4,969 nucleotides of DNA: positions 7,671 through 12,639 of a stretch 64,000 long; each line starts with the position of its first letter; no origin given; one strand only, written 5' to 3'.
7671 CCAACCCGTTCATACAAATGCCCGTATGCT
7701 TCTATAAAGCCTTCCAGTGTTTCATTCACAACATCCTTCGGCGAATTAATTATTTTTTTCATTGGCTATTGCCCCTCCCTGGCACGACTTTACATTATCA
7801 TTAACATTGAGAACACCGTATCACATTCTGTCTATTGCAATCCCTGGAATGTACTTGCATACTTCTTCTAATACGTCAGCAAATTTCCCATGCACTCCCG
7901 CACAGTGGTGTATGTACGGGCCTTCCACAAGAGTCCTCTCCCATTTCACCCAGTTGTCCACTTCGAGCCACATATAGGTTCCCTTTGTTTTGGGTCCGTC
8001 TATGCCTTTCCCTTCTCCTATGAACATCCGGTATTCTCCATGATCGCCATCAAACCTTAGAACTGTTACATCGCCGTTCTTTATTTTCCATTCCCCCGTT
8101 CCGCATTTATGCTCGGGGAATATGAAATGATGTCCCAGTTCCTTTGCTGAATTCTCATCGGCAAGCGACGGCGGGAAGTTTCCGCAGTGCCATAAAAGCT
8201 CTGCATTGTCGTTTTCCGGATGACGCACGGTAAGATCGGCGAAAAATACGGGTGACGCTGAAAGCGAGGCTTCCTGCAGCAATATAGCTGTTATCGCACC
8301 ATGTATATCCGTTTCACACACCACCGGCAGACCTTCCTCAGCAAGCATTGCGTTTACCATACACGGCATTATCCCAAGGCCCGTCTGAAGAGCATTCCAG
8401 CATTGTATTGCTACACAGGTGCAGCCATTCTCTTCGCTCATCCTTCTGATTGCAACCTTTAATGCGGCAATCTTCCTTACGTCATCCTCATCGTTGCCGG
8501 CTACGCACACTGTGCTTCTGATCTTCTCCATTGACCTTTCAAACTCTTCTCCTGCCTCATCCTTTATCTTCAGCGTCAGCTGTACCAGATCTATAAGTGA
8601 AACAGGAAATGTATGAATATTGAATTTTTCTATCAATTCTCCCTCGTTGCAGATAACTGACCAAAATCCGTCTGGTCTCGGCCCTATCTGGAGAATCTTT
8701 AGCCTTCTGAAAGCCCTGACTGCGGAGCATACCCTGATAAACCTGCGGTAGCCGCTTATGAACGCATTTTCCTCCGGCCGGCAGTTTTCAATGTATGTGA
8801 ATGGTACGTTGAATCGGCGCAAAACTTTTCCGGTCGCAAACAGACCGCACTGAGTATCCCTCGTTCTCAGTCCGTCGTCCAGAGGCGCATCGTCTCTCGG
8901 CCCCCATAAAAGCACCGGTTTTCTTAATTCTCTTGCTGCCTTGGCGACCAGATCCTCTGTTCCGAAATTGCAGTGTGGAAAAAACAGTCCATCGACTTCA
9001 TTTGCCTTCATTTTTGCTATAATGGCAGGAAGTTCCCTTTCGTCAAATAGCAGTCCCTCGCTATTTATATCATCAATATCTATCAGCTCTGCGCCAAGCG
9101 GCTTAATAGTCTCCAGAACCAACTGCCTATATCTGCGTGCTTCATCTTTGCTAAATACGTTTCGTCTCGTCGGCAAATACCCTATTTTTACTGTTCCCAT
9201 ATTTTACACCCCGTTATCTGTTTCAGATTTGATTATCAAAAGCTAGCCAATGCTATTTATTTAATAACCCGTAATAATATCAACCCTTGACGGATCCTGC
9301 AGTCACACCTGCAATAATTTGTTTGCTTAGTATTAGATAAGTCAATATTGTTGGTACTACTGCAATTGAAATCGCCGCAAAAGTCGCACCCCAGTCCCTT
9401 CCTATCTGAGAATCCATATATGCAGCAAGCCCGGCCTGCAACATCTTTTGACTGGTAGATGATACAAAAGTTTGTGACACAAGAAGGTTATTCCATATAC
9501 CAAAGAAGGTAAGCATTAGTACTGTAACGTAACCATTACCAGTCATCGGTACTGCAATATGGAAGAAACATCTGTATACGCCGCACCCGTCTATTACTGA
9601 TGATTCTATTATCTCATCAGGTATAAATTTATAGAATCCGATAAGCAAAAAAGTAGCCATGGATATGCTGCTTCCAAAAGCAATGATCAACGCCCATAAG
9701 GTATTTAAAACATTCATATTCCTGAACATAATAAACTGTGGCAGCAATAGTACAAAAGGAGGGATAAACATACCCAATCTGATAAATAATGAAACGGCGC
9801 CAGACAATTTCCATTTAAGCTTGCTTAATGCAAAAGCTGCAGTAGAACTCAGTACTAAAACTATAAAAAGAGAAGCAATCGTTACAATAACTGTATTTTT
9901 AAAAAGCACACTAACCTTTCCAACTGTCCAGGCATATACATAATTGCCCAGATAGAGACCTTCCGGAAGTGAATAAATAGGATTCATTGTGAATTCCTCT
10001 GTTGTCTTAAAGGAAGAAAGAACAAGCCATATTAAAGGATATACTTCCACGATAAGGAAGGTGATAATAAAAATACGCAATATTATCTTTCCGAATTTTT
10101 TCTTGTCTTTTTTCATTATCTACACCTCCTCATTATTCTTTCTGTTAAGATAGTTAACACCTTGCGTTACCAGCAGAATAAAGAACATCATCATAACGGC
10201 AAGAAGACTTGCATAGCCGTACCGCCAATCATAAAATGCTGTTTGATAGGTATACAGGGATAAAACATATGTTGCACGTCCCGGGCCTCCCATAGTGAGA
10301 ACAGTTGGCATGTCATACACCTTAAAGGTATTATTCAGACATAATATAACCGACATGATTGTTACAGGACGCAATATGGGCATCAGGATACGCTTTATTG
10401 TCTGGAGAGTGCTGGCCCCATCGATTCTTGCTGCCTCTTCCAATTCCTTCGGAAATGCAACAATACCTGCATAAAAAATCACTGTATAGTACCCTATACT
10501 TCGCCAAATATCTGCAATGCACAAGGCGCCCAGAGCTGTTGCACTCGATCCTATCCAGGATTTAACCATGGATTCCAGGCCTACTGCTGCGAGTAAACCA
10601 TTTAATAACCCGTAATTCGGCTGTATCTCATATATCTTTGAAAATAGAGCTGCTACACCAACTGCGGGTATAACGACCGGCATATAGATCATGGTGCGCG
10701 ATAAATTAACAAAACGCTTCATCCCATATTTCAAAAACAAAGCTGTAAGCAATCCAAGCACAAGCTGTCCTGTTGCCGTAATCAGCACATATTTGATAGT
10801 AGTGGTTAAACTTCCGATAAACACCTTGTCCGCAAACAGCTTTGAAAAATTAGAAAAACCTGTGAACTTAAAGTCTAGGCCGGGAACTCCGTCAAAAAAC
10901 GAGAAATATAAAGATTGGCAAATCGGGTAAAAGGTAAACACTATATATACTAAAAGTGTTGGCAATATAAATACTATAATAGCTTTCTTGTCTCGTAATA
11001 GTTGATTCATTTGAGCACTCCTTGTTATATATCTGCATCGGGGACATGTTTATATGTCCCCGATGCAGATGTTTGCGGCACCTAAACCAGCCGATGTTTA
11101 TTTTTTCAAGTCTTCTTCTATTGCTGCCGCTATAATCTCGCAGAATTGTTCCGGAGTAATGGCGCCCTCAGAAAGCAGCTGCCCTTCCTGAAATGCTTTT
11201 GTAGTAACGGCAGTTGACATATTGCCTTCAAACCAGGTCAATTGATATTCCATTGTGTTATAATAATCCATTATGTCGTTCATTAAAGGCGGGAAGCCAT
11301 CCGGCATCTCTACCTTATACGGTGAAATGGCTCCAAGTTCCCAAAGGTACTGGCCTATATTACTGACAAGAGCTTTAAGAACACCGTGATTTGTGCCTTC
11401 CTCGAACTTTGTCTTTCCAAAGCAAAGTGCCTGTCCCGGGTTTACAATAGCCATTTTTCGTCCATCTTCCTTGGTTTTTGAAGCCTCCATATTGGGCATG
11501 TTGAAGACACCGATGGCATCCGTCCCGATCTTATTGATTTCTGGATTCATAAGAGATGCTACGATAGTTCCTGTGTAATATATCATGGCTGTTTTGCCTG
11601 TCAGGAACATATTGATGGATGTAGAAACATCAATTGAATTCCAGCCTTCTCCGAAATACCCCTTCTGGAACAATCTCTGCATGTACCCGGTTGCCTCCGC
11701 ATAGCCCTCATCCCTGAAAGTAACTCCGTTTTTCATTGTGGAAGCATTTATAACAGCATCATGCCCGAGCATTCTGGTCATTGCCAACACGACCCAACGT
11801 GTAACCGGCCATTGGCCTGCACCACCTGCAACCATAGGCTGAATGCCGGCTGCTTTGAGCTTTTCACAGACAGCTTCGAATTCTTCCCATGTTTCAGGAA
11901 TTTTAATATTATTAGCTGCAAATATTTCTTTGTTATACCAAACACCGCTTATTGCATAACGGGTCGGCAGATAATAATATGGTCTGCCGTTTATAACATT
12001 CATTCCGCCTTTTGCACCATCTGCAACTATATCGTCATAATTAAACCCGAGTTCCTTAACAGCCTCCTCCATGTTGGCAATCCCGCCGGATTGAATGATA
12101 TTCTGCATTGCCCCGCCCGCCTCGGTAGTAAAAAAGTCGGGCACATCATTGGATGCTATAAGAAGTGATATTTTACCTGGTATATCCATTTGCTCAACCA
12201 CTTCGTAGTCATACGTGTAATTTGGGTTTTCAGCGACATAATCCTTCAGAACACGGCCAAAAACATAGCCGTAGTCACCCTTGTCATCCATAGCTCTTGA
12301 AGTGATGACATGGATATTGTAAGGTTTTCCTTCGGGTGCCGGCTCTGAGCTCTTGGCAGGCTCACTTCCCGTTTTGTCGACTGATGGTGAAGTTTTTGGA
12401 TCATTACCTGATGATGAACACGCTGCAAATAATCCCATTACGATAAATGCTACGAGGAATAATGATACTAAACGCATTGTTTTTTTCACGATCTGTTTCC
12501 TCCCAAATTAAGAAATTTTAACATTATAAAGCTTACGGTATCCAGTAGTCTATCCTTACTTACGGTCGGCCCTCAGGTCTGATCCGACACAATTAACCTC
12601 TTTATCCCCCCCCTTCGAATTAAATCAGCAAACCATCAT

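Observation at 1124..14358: Sugar catabolic locus combining a DhaK/L kinase, adjacent TIM- and RpiB-paralog isomerases, a FucI-like isomerase, a split transketolase and a beta-hydroxyacid dehydrogenase: possible tetrose/branched-sugar route to erythrose-4-P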

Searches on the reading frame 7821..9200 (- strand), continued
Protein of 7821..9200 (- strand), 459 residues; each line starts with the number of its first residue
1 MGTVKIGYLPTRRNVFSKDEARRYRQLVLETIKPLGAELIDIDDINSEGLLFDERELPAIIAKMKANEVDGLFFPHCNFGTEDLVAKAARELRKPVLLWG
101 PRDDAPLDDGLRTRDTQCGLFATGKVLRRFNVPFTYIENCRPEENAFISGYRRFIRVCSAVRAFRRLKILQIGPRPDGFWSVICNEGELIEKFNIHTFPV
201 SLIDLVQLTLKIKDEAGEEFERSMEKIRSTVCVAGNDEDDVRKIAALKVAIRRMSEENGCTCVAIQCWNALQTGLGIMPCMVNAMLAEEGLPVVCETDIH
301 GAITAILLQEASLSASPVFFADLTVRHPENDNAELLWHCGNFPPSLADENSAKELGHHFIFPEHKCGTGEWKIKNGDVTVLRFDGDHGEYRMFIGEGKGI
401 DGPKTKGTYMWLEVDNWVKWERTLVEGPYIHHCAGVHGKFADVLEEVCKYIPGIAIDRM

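Call 98: get_annotated_region(hit=H26, flank=12000)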
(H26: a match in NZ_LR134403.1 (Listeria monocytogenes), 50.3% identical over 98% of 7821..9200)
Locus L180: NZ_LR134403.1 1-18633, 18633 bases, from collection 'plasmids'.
description: Listeria monocytogenes strain NCTC7974 plasmid 6, complete sequence
organism: Listeria monocytogenes (NCBI taxid 1639)
taxonomy: Bacteria; Bacillota; Bacilli; Bacillales; Listeriaceae; Listeria; Listeria monocytogenes
host: -; source: Homo sapiens,Vein blood; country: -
typing (MOB-suite, as given by PLSDB): non-mobilizable
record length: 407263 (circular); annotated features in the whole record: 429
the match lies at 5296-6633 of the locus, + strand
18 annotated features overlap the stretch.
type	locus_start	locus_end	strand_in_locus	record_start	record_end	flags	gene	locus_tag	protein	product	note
CDS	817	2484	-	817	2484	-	rnjA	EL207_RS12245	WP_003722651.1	ribonuclease J1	GO:0006397 - mRNA processing [Evidence IEA]; GO:0006364 - rRNA processing [Evidence IEA]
CDS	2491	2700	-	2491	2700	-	-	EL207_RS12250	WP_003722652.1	DNA-dependent RNA polymerase subunit epsilon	GO:0006351 - DNA-templated transcription [Evidence IEA]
CDS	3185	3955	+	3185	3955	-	-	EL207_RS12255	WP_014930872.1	Cof-type HAD-IIB family hydrolase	-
CDS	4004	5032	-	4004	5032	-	-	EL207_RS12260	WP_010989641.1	LacI family DNA-binding transcriptional regulator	-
CDS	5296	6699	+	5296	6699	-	-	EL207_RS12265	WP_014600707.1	L-fucose/L-arabinose isomerase family protein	-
CDS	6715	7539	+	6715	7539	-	-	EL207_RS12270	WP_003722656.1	transketolase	-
CDS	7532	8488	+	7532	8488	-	-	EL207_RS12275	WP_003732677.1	transketolase C-terminal domain-containing protein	-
CDS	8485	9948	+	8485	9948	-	-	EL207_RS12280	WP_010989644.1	glycerol kinase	GO:0006071 - glycerol metabolic process [Evidence IEA]; GO:0016310 - phosphorylation [Evidence IEA]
CDS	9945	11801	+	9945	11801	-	-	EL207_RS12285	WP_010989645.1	PTS beta-glucoside transporter subunit IIBCA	-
CDS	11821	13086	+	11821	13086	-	-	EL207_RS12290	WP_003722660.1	DUF4038 domain-containing protein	-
CDS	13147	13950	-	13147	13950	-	-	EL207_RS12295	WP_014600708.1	DUF817 domain-containing protein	-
CDS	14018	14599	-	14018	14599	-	-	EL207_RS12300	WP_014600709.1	molybdenum cofactor guanylyltransferase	-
CDS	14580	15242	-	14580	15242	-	-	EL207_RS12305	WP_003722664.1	ATP-binding cassette domain-containing protein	-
CDS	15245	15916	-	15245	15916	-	-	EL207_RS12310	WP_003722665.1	molybdenum ABC transporter permease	-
CDS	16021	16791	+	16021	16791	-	modA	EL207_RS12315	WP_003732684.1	molybdate ABC transporter substrate-binding protein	GO:0015689 - molybdate ion transport [Evidence IEA]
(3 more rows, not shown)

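Call 99: get_annotated_region(hit=H28, flank=12000)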
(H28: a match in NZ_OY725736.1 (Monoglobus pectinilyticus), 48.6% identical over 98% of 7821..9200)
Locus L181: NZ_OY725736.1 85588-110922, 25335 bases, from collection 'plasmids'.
description: Monoglobus pectinilyticus strain Ruminococcaceae species TSDC17.2-1.2 plasmid 12, complete sequence
organism: Monoglobus pectinilyticus (NCBI taxid 1981510)
taxonomy: Bacteria; Bacillota; Clostridia; Monoglobales; Monoglobaceae; Monoglobus; Monoglobus pectinilyticus
host: -; source: -; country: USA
typing (MOB-suite, as given by PLSDB): non-mobilizable
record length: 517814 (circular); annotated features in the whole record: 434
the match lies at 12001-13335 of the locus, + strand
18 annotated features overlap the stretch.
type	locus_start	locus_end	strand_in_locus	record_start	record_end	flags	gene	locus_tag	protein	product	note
CDS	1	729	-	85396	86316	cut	-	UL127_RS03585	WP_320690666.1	ribokinase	-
CDS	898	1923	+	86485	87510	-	-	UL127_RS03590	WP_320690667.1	LacI family DNA-binding transcriptional regulator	GO:0006351 - DNA-templated transcription [Evidence IEA]; GO:0045892 - negative regulation of DNA-templated ...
CDS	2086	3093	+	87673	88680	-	-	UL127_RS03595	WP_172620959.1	LacI family DNA-binding transcriptional regulator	GO:0006351 - DNA-templated transcription [Evidence IEA]; GO:0045892 - negative regulation of DNA-templated ...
CDS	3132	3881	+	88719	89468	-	-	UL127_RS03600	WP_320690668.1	glutamine amidotransferase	-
CDS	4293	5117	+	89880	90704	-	-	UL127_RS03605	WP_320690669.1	N-acyl homoserine lactonase family protein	-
CDS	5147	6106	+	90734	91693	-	-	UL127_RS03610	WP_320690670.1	substrate-binding domain-containing protein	-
CDS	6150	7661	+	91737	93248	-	-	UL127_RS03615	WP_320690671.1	sugar ABC transporter ATP-binding protein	-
CDS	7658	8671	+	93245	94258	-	rbsC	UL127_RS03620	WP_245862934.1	ribose ABC transporter permease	-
CDS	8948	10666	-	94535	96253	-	-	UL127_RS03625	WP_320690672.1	extracellular solute-binding protein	-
CDS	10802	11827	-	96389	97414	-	-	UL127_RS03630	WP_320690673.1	LacI family DNA-binding transcriptional regulator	-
CDS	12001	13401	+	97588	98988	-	-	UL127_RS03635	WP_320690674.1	L-fucose/L-arabinose isomerase family protein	-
CDS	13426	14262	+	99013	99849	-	-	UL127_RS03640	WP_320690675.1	transketolase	-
CDS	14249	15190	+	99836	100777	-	-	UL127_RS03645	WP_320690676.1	transketolase C-terminal domain-containing protein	-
CDS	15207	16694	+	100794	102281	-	-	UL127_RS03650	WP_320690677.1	glycerol kinase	GO:0006071 - glycerol metabolic process [Evidence IEA]; GO:0016310 - phosphorylation [Evidence IEA]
CDS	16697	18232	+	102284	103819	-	-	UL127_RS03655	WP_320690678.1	DUF5060 domain-containing protein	-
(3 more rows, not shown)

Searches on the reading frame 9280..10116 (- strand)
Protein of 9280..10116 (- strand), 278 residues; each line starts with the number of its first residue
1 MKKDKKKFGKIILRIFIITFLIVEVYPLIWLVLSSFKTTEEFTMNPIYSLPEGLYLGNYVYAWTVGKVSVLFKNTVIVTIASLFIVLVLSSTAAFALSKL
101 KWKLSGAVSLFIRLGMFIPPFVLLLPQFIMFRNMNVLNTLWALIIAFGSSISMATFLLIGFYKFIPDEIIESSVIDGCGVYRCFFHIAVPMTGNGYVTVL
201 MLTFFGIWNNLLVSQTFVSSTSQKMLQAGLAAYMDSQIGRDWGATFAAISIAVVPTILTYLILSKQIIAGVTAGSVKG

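Call 3: search_protein_families(library=pfam, proteins=[window:9280-10116:-])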
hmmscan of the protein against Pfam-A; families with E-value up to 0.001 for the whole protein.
window:9280-10116:- (278 aa): 1 family
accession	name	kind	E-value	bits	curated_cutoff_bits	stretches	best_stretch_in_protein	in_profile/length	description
PF00528.27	BPD_transp_1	-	1.1e-12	48.5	26.4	1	90-262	5-174/184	Binding-protein-dependent transport system inner membrane component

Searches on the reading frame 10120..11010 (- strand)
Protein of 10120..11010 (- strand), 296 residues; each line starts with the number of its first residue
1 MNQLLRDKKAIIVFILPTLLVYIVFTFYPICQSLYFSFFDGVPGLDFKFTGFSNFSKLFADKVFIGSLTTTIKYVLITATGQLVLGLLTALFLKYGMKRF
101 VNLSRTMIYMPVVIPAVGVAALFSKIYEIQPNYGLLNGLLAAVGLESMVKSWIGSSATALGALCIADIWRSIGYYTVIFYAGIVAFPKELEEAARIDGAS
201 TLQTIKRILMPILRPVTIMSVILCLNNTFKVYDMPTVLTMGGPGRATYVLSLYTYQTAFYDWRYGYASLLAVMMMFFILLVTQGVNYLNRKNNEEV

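Call 3: search_protein_families(library=pfam, proteins=[window:10120-11010:-])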
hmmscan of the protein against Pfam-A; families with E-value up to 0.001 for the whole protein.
window:10120-11010:- (296 aa): 1 family
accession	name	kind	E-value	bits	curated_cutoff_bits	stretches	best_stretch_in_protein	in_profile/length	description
PF00528.27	BPD_transp_1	-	5.9e-19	68.9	26.4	1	83-291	2-181/184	Binding-protein-dependent transport system inner membrane component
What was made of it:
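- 9280..11010 (-): Two ABC permease genes (10120-11010 and 9280-10116). BPD_transp_1 (call 3).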

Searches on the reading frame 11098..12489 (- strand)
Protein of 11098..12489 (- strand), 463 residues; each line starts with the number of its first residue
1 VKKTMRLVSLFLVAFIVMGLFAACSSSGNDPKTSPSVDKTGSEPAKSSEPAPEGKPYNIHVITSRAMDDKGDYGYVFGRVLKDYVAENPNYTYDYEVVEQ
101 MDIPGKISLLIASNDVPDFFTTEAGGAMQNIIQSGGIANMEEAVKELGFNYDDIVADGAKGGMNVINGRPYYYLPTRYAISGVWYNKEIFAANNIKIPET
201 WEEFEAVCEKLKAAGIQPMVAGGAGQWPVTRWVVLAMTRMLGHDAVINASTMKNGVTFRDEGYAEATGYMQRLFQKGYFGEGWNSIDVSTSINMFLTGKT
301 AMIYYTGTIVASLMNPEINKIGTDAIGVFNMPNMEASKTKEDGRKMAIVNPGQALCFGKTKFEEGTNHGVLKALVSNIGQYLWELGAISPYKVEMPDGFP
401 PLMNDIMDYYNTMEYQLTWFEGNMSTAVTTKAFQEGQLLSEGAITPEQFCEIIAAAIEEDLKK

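Call 3: search_protein_families(library=pfam, proteins=[window:11098-12489:-])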
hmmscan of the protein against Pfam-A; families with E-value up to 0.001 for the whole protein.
window:11098-12489:- (463 aa): 2 families
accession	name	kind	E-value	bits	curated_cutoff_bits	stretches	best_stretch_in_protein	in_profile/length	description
PF01547.30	SBP_bac_1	-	2e-22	81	26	1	79-339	12-276/307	Bacterial extracellular solute-binding protein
PF13416.11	SBP_bac_8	-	4.1e-14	53.5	27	1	82-320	4-202/279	Bacterial extracellular solute-binding protein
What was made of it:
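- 11098..12489 (-): CUT1-family solute-binding lipoprotein. SBP_bac_1/8 (call 3).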

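Call 4: search_protein_families(library=ncbifam, proteins=[window:11098-12489:-])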
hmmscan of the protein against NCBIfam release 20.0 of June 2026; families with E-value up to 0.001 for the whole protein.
window:11098-12489:- (463 aa): 2 families
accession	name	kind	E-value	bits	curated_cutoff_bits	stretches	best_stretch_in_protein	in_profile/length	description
TIGR03851.1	chitin_NgcE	equivalog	1.6e-18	66.9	399.65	1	18-310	4-291/450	N-acetylglucosamine/diacetylchitobiose ABC transporter substrate-binding protein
TIGR03850.1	bind_CPR_0540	equivalog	8.7e-14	51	299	1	6-275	2-252/437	carbohydrate ABC transporter substrate-binding protein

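Call 48: search_solved_structures(query=window:11098-12489:-, max_evalue=0.001)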
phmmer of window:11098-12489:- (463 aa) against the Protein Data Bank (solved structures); distinct sequences matched with E-value up to 0.001: 29.
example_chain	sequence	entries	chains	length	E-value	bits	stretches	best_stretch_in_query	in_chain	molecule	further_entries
8xba_A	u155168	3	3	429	6.9e-22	81.2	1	76-301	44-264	XylA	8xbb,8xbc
4g68_A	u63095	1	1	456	5.7e-19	71.6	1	80-338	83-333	ABC transporter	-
4g68_B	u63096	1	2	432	6.3e-19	71.5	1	80-338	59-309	ABC transporter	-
7eho_A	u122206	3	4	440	2.6e-16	62.8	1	76-378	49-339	Chitin oligosaccharide binding protein NagB2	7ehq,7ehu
7ehp_A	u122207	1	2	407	3.3e-16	62.5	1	106-343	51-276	chitin oligosaccahride binding protein NagB1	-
3vxb_A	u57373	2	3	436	1.5e-15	60.4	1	88-291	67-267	Putative sugar-binding lipoprotein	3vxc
8hqq_A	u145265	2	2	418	5.6e-12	48.6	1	111-302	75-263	Probable binding protein component of ABC sugar transporter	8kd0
3zkk_A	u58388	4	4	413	2.6e-10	43.1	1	77-242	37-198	XOS BINDING PROTEIN | PUTATIVE SUGAR TRANSPORTER SOLUTE-BINDING PROTEIN | SUGAR TRANSPORTER SOLUTE-BINDING PROTEIN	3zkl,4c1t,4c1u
3oo8_A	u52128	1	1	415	8.6e-10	41.4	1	116-285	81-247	ABC transporter binding protein AcbH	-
3oo9_A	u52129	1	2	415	8.6e-10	41.4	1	116-285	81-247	ABC transporter binding protein AcbH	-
3ooa_A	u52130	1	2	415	8.6e-10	41.3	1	116-285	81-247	ABC transporter binding protein AcbH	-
3oo7_A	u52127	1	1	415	8.6e-10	41.3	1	116-285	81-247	ABC transporter binding protein AcbH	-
3oo6_A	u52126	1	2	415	8.7e-10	41.3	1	116-285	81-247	ABC transporter binding protein AcbH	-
2hfb_A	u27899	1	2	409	4.7e-09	38.9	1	63-333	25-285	Sugar ABC transporter, sugar-binding protein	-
2hq0_A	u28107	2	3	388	6.5e-09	38.5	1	79-333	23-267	Sugar ABC transporter, sugar-binding protein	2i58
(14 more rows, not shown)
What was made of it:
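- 11098..12489 (-): Remote PDB relatives bind xylo-, arabinoxylo- or chitin-oligosaccharides (call 48).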
